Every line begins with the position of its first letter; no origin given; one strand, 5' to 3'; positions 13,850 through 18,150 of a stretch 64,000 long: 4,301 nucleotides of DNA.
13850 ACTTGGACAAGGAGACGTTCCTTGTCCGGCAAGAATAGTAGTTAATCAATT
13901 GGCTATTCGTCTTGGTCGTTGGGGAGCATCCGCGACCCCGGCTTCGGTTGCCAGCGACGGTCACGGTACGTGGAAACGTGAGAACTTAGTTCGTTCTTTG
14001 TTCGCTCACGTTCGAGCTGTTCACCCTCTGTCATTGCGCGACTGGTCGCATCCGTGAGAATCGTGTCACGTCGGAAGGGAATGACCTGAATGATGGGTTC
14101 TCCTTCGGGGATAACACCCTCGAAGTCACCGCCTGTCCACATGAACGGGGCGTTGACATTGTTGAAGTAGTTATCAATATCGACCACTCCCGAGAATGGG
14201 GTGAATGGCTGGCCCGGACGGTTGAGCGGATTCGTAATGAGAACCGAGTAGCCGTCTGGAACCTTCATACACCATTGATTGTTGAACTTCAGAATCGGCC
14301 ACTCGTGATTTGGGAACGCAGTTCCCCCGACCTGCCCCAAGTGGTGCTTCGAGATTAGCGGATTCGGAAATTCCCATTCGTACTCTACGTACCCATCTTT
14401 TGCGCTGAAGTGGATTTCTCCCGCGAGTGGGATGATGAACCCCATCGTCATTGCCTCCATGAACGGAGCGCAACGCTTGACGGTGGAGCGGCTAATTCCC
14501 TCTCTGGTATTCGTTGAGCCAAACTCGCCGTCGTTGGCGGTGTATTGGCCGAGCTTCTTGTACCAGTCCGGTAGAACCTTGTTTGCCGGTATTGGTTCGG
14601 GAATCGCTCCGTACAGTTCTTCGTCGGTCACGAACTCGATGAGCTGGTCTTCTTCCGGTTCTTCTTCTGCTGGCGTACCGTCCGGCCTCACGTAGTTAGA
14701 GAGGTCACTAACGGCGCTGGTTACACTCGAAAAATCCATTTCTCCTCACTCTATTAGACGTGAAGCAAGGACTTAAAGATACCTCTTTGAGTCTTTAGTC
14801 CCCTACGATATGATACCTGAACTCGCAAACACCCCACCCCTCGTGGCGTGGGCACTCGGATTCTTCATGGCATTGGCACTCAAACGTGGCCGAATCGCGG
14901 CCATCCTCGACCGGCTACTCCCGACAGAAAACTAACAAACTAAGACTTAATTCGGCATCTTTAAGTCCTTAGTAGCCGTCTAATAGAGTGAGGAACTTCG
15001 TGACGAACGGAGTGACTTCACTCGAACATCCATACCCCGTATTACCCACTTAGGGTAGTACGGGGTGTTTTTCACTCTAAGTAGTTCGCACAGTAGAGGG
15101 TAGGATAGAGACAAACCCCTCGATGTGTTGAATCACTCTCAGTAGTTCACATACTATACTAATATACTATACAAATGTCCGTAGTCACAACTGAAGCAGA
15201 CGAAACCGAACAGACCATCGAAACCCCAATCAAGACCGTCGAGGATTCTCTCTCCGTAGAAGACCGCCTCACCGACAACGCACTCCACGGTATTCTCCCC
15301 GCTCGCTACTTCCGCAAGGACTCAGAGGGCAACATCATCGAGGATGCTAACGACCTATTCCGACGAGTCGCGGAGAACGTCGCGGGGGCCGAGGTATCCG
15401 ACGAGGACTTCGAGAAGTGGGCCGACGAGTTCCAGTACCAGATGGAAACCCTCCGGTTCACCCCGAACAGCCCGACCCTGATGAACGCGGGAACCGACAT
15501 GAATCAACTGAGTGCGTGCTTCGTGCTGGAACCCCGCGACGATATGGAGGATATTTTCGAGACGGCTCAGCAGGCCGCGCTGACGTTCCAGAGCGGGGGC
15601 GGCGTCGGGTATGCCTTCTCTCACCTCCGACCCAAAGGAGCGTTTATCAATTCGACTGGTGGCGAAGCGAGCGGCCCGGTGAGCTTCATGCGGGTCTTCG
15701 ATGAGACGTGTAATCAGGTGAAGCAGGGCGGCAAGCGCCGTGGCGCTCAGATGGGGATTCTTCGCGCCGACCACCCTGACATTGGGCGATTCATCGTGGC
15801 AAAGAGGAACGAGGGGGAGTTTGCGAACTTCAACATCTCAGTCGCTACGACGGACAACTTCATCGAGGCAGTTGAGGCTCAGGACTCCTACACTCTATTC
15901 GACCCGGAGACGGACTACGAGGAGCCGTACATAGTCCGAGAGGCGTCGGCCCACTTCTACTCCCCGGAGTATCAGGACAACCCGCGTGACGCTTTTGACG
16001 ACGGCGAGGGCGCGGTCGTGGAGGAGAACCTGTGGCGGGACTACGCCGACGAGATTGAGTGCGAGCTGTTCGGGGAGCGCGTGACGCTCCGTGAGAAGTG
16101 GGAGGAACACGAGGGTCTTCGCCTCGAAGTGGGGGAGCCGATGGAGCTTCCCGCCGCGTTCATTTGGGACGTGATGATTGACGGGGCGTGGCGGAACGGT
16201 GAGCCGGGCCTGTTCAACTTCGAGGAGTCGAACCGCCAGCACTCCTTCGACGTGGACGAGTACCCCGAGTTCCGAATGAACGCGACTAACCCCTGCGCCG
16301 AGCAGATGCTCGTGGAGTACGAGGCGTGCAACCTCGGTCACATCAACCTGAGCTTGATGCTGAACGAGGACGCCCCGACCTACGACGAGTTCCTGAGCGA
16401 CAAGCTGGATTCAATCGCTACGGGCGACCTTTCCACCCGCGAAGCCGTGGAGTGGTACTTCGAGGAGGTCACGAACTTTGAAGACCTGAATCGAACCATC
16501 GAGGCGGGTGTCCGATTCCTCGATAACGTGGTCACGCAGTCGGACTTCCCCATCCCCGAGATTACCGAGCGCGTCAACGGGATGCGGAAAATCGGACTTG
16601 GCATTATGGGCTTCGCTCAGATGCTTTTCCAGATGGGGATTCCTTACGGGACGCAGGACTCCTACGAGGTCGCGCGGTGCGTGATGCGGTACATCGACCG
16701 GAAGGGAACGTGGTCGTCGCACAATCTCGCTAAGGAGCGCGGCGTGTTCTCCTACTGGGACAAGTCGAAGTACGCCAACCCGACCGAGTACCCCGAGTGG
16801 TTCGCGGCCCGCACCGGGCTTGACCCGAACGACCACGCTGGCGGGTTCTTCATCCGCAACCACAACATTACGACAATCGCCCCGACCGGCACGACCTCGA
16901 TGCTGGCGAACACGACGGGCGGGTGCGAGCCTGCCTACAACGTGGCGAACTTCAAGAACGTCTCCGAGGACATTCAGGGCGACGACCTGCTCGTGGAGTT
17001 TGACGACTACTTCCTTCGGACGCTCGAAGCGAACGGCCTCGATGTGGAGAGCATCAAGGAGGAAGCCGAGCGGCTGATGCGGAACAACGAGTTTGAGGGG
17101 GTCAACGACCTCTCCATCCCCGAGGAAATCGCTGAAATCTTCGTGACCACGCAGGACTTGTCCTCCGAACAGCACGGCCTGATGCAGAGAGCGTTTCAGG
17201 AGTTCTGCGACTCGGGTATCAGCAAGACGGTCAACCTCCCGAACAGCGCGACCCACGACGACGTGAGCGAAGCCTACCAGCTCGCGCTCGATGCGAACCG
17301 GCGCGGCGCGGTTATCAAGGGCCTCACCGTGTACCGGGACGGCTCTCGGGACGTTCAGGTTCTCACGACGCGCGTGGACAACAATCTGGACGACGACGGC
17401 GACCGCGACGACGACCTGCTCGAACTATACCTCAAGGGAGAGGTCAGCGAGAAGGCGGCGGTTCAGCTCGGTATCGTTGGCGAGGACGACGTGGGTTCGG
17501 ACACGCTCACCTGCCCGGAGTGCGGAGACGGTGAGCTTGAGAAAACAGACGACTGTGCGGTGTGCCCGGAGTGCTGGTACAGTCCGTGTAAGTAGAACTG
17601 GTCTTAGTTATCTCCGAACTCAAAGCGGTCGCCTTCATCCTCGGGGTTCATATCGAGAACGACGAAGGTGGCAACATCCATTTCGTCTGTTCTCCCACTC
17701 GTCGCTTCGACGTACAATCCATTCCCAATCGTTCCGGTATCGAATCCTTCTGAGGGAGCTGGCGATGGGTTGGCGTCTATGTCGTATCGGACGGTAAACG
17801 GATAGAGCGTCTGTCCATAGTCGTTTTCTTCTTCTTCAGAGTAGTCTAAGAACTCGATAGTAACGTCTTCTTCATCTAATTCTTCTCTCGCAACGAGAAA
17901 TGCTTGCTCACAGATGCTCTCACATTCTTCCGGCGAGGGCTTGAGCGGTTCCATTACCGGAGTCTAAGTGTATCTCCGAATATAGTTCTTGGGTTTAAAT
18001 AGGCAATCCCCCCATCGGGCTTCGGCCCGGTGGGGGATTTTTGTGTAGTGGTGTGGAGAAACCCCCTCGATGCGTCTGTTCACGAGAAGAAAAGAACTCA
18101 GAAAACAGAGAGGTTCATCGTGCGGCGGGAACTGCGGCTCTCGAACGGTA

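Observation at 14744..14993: Conserved roughly 40-55-bp promoter/leader element present in seven or more copies, here as an inverted pair bracketing a 42-aa membrane ORF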

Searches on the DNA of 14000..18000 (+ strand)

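Call 7: search_dna_similar(query=window:14000-18000:+, collection=phages, mode=near, max_rows=20)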
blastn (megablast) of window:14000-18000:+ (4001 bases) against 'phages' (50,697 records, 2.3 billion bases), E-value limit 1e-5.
Records with a match: 43; places in all: 43; records where one place covers at least 80% of the query: 41.
Best place of each record, by identity: >=99% 2; 90-95% 7; 80-90% 32; 60-80% 2.
By first word of the organism name: Halorubrum 29; Haloarcula 9; Halophage 2; Halogranum 2; Hardygib1 1.
By host as written in the record: Halorubrum sp. 16; Halorubrum coriense 5; Haloarcula californiae 5; Haloarcula japonica 4; Halorubrum sodomense 3; Halorubrum sp. s5a-3 2; Halorubrum sp. B2-2 2; - 2; and 3 more.
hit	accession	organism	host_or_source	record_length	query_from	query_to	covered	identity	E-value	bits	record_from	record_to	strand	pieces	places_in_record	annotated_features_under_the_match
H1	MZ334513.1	Haloarcula virus HJTV-2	Haloarcula japonica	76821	1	4001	100%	100.0%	0e+0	7389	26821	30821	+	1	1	class II ribonucleotide reductase | hypothetical protein (x4)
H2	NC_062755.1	Haloarcula virus HJTV-2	Haloarcula japonica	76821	1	4001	100%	100.0%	0e+0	7389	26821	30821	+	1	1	ribonucleotide reductase | hypothetical protein (x4)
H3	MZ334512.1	Halorubrum virus HRTV-24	Halorubrum sp.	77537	49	4001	99%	94.1%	0e+0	6000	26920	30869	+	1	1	class II ribonucleotide reductase | hypothetical protein (x3)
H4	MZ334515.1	Haloarcula virus HJTV-3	Haloarcula japonica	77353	75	4001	98%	94.2%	0e+0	5984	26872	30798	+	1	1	class II ribonucleotide reductase | hypothetical protein (x3)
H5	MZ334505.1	Halorubrum virus HRTV-9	Halorubrum sp.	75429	28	4001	99%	89.1%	0e+0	4933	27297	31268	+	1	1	class II ribonucleotide reductase | hypothetical protein (x3)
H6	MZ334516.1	Halorubrum virus HRTV-15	Halorubrum sp.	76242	75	4001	98%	89.3%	0e+0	4916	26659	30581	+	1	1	class II ribonucleotide reductase | hypothetical protein (x3)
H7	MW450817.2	Halorubrum virus VOLN27B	Halorubrum sp. LN27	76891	118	4001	97%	86.0%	0e+0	4132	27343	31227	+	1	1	ribonucleotide reductase | hypothetical protein (x3)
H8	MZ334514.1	Halorubrum virus HSTV-3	Halorubrum sodomense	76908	49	3596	89%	92.5%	0e+0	5064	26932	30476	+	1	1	class II ribonucleotide reductase | hypothetical protein (x2)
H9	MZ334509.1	Haloarcula virus HJTV-1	Haloarcula japonica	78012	58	3598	89%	90.3%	0e+0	4626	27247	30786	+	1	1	class II ribonucleotide reductase | hypothetical protein (x2)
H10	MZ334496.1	Halorubrum tailed virus 10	Halorubrum sp.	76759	75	3601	88%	90.7%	0e+0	4678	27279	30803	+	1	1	class II ribonucleotide reductase | hypothetical protein (x2)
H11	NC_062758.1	Halorubrum tailed virus 10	Halorubrum sp.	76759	75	3601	88%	90.7%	0e+0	4678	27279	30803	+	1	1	ribonucleotide reductase | hypothetical protein (x2)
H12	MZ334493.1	Halorubrum phage HRTV-17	Halorubrum sp.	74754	75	3601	87%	91.0%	0e+0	4691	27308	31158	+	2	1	class II ribonucleotide reductase | hypothetical protein (x2) | micrococcal nuclease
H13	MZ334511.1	Halorubrum virus HRTV-21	Halorubrum sp.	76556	28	3598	89%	88.5%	0e+0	4301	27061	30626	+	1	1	class II ribonucleotide reductase | hypothetical protein (x2)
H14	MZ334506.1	Halorubrum virus HRTV-16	Halorubrum sp.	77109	28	3598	89%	88.4%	0e+0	4294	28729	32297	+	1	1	class II ribonucleotide reductase | hypothetical protein (x2)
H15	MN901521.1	Halorubrum virus Serpecor1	Halorubrum coriense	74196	45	3601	89%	88.0%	0e+0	4202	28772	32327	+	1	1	ribonucleotide reductase Rnr | hypothetical protein (x2)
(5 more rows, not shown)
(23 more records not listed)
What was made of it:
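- Identity of the window: it is 100% identical to HJTV-2 MZ334513.1 (call 7).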

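Call 47: get_annotated_region(hit=H5, flank=0)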
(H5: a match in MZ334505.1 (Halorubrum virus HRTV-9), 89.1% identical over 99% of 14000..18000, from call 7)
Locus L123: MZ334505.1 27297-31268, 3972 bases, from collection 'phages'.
description: Halorubrum virus HRTV-9 isolate HRTV-9/42, complete genome.
organism: Halorubrum virus HRTV-9 (NCBI taxid 2878011)
taxonomy: Viruses; Duplodnaviria; Heunggongvirae; Uroviricota; Caudoviricetes; Thumleimavirales; Hafunaviridae; Haloferacalesvirus
host: Halorubrum sp.; source: solar saltern; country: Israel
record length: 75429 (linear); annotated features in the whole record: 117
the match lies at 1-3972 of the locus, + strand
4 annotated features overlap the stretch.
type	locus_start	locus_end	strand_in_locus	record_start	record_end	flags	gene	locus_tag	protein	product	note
CDS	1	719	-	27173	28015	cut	-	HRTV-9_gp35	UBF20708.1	hypothetical protein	-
CDS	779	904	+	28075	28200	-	-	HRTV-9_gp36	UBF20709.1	hypothetical protein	-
CDS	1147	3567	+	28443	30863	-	-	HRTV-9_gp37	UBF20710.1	class II ribonucleotide reductase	-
CDS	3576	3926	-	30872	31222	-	-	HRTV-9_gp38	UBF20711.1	hypothetical protein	-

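Call 48: get_annotated_region(hit=H7, flank=0)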
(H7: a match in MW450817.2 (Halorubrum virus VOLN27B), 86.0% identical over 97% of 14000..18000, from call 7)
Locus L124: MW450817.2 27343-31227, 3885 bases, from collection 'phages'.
description: Halorubrum virus VOLN27B, complete genome.
organism: Halorubrum virus VOLN27B (NCBI taxid 2802002)
taxonomy: Viruses; Duplodnaviria; Heunggongvirae; Uroviricota; Caudoviricetes; Thumleimavirales; Hafunaviridae; Haloferacalesvirus
host: Halorubrum sp. LN27; source: salt_mine; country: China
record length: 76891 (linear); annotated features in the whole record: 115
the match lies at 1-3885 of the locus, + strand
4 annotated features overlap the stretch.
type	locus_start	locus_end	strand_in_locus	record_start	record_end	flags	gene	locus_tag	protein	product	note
CDS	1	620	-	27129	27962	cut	-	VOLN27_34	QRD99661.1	hypothetical protein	-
CDS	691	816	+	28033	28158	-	-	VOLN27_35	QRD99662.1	hypothetical protein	-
CDS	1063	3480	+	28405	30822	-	-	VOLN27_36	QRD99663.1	ribonucleotide reductase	Ribonucleotide reductase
CDS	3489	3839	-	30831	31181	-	-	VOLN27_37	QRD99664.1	hypothetical protein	-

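Call 49: get_annotated_region(hit=H15, flank=0)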
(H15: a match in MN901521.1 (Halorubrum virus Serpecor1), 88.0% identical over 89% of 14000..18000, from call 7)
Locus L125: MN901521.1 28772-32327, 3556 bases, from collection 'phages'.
description: Halorubrum virus Serpecor1, complete genome.
organism: Halorubrum virus Serpecor1 (NCBI taxid 2721757)
taxonomy: Viruses; Duplodnaviria; Heunggongvirae; Uroviricota; Caudoviricetes; Thumleimavirales; Hafunaviridae; Haloferacalesvirus; Haloferacalesvirus Serpecor1
host: Halorubrum coriense; source: Serpentine Lake, Western Australia; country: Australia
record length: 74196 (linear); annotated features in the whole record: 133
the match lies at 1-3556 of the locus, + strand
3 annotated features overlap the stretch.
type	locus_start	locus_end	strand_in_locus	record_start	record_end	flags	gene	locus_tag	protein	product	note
CDS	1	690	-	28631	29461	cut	-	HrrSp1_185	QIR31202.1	hypothetical protein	-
CDS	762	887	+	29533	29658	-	-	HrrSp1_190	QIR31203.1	hypothetical protein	-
CDS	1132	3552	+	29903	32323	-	-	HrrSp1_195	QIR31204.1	ribonucleotide reductase Rnr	contains three CxxC motifs; conserved domain NrdJ_Z (TIGR02504) ribonucleoside-diphosphate reductase, ...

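Call 50: get_annotated_region(hit=H9, flank=0)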
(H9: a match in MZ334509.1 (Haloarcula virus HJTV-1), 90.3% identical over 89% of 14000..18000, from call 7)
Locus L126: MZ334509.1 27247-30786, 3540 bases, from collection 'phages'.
description: Haloarcula virus HJTV-1 isolate HJTV-1/22, complete genome.
organism: Haloarcula virus HJTV-1 (NCBI taxid 2877985)
taxonomy: Viruses; Duplodnaviria; Heunggongvirae; Uroviricota; Caudoviricetes; Thumleimavirales; Hafunaviridae; Haloferacalesvirus
host: Haloarcula japonica; source: solar saltern; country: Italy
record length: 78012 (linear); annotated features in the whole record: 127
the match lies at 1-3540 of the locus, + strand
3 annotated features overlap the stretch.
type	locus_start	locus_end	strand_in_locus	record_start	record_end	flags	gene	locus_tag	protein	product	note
CDS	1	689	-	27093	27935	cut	-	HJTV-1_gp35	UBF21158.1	hypothetical protein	-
CDS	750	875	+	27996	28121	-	-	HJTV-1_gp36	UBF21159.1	hypothetical protein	-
CDS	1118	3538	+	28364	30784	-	-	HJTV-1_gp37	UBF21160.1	class II ribonucleotide reductase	-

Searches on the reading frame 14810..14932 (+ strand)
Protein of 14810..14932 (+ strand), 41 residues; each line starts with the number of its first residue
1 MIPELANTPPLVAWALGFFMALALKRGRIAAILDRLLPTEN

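Call 43: search_protein_families(library=phrogs, proteins=[window:14810-14932:+], max_evalue=0.01)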
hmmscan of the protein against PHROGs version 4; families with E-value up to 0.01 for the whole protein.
window:14810-14932:+ (41 aa): 1 family
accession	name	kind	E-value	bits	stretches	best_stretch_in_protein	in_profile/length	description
phrog_19997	-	unknown function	6.4e-26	90.8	1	1-41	1-41/44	-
